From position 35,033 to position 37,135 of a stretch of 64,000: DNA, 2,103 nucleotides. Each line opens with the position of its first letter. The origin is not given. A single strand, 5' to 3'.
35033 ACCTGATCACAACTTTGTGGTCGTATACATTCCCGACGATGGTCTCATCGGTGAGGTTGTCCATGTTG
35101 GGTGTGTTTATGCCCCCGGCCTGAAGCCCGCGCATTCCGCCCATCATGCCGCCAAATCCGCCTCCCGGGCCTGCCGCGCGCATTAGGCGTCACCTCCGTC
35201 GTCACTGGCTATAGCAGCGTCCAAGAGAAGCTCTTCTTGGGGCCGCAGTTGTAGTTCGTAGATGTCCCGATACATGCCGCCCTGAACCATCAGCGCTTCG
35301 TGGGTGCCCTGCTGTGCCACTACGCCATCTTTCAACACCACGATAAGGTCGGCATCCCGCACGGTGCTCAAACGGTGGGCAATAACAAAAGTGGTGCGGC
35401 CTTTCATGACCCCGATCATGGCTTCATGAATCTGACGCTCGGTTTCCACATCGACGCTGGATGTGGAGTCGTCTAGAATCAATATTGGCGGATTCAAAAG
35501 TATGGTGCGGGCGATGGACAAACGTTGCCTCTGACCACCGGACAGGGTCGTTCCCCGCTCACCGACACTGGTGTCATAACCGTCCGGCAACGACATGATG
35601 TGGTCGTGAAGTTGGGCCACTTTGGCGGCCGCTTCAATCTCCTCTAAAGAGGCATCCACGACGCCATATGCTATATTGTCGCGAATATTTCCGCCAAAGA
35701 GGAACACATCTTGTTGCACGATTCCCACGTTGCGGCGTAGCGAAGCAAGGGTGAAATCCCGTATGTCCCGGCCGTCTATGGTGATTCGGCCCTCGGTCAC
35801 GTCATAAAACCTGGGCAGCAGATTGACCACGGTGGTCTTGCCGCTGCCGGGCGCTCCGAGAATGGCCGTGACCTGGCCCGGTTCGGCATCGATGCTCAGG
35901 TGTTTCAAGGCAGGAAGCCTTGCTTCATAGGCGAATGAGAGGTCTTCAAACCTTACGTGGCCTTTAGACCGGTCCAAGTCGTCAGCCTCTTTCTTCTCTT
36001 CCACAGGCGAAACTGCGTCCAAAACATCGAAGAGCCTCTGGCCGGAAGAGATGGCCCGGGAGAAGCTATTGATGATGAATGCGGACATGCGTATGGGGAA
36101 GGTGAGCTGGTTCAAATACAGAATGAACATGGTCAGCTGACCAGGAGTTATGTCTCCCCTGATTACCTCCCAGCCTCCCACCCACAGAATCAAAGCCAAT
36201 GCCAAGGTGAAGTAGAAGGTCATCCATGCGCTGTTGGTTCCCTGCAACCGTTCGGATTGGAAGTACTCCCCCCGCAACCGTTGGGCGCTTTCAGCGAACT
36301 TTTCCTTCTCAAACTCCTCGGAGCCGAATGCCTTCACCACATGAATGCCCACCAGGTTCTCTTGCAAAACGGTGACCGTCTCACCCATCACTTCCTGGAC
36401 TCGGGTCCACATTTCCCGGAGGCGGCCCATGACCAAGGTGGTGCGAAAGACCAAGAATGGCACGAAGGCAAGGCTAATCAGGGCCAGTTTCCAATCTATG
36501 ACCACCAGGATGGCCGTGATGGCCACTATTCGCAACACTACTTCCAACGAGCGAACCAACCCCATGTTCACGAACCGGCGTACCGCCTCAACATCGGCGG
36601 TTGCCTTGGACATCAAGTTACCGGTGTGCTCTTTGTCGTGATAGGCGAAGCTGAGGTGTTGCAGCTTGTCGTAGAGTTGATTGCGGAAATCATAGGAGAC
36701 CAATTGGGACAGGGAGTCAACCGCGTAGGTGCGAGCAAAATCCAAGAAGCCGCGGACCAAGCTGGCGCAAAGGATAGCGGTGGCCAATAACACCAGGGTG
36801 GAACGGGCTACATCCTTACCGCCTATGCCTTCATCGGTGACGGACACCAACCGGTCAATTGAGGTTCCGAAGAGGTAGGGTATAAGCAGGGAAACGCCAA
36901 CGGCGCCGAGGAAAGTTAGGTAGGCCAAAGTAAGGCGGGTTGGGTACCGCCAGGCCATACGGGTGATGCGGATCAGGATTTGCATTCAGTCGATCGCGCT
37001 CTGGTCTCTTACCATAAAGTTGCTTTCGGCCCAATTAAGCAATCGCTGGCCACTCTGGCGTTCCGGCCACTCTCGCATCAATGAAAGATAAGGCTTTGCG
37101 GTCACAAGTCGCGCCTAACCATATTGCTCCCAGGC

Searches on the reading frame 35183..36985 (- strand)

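Call 56: search_protein_families(library=ncbifam, proteins=[window:35183-36985:-], max_evalue=1e-10)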
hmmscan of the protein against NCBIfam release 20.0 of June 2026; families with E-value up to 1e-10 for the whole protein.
window:35183-36985:- (600 aa): 153 families (the best 25 are shown)
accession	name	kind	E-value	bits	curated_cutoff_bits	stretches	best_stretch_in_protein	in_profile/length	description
NF052233.1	CphA_assoc_ABC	equivalog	5.9e-146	487.8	880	1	3-585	171-749/766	cyanophycin metabolism-associated ABC transporter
TIGR02203.1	MsbA_lipidA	equivalog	7.3e-138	460.6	602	1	48-581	39-571/572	lipid A export permease/ATP-binding protein MsbA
TIGR02204.1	MsbA_rel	hypoth_equivalog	2.3e-127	426.1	780.4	1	4-580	6-576/576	ABC transporter, permease/ATP-binding protein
NF008381.0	PRK11176.1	equivalog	1.1e-121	407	867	1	28-580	29-580/582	lipid A ABC transporter ATP-binding protein/permease MsbA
TIGR00958.1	3a01208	subfamily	1.1e-119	400.8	874.6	1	4-574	149-709/711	antigen peptide transporter 2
NF010178.0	PRK13657.1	equivalog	5.6e-113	378.4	733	1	31-577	34-568/588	glucan ABC transporter ATP-binding protein/ permease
NF045513.1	HepA_fam_ABC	equivalog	1.2e-105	354.2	725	1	58-579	88-609/610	heterocyst formation ABC transporter subunit HepA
TIGR01846.1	type_I_sec_HlyB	subfamily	5e-104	349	725.55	1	32-579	155-692/694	type I secretion system permease/ATPase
NF008055.0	PRK10789.1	equivalog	1.1e-102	344.4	845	1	23-579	16-571/590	SmdA family multidrug ABC transporter permease/ATP-binding protein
TIGR03796.1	NHLM_micro_ABC1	equivalog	3.8e-95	319.6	853.3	1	24-575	157-708/710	NHLP family bacteriocin export ABC transporter peptidase/permease/ATPase subunit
TIGR03375.1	type_I_sec_LssB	subfamily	6.3e-90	302.4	693.1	1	60-566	184-689/696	type I secretion system permease/ATPase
TIGR01192.1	chvA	subfamily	2.3e-86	290.7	585.4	1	89-575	80-566/585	glucan export ABC transporter ATP-binding protein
TIGR03797.1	NHLM_micro_ABC2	equivalog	1.4e-83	281.6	709.4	1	58-579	169-685/686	NHLP bacteriocin export ABC transporter permease/ATPase subunit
TIGR01193.1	bacteriocin_ABC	subfamily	3.7e-82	277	523.85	1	61-576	192-706/708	peptide cleavage/export ABC transporter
NF000475.1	tet_ABC_46_B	exception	6e-81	272.7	1250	1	1-578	1-573/578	tetracycline efflux ABC transporter Tet(46) subunit B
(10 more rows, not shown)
